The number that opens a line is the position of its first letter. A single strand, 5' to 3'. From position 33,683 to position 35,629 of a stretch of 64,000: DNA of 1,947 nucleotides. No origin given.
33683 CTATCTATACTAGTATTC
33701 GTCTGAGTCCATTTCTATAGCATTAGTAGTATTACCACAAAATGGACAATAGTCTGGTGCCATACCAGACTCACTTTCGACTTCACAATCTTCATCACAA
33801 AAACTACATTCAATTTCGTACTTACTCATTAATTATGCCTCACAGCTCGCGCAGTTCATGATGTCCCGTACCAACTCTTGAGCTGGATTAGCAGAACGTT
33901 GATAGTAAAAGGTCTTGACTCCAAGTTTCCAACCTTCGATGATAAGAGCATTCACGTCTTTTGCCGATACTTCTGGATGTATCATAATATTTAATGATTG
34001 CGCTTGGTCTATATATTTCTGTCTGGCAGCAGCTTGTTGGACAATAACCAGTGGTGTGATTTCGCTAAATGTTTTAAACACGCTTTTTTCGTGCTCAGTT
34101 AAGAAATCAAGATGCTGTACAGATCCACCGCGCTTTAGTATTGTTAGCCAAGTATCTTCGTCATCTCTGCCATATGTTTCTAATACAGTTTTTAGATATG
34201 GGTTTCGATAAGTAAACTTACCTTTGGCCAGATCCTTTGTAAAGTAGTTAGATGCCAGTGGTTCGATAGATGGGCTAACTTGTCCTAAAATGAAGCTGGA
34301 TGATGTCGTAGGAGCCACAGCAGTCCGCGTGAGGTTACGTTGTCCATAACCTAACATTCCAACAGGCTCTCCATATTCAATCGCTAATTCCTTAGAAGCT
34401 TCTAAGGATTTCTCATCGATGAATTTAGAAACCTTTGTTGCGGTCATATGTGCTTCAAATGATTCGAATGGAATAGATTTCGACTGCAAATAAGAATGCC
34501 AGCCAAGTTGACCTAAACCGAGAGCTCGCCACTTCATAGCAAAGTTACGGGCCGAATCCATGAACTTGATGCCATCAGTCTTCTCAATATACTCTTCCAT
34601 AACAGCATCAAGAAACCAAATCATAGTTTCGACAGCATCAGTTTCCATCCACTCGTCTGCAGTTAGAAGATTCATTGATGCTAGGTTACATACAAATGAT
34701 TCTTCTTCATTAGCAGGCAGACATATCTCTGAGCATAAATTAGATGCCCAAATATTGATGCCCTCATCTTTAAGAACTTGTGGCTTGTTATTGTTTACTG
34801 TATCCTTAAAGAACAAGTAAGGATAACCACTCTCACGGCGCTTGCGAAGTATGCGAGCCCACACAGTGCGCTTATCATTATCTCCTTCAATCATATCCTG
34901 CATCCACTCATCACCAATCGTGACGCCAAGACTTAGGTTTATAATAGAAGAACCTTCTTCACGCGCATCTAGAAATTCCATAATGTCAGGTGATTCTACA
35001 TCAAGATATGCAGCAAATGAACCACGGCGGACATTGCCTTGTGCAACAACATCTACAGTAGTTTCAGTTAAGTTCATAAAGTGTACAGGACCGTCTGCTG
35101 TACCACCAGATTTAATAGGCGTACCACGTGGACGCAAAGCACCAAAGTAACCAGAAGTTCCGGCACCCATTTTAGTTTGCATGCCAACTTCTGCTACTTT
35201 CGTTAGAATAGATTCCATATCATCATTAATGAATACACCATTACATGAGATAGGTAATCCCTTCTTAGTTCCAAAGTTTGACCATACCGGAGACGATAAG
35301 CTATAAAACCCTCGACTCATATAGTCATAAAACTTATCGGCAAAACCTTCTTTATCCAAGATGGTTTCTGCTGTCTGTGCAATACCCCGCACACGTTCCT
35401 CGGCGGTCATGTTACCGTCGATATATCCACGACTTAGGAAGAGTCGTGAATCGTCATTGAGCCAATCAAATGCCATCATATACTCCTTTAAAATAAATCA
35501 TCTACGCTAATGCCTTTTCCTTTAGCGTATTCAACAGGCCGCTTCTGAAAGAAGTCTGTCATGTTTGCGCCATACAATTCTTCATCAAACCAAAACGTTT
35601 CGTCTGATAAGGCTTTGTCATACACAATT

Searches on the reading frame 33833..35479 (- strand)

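Call 13: search_protein_families(library=phrogs, proteins=[window:33833-35479:-], max_evalue=0.001)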
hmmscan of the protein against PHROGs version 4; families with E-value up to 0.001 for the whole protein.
window:33833-35479:- (548 aa): 10 families
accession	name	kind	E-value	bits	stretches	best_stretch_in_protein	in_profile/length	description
phrog_84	-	DNA, RNA and nucleotide metabolism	1.1e-144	484.9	1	25-547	223-795/975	ribonucleoside-diphosphate reductase large subunit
phrog_12229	-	DNA, RNA and nucleotide metabolism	3.5e-83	280.9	2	1-149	1-149/577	ribonucleotide reductase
phrog_30939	-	DNA, RNA and nucleotide metabolism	5.1e-74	250.7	1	47-515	469-945/977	ribonucleotide reductase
phrog_3844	-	moron, auxiliary metabolic gene and host takeover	1.1e-59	203.5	2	377-547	309-450/451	NrdA-like aerobic NDP reductase large subunit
phrog_29665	-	unknown function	8.2e-40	137.2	1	254-390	2-150/150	-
phrog_33412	-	unknown function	4.4e-35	121.5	1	410-548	2-140/140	-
phrog_3987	-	DNA, RNA and nucleotide metabolism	7.6e-35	121.4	2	48-199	191-347/467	ribonucleotide reductase large subunit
phrog_22953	-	DNA, RNA and nucleotide metabolism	2e-16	61.6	2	111-199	3-96/201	ribonucleotide reductase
phrog_367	-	DNA, RNA and nucleotide metabolism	1.9e-13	50.5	1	132-518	263-640/701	ribonucleotide reductase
phrog_6132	-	DNA, RNA and nucleotide metabolism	5.8e-10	40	1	46-150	184-290/530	ribonucleotide reductase large subunit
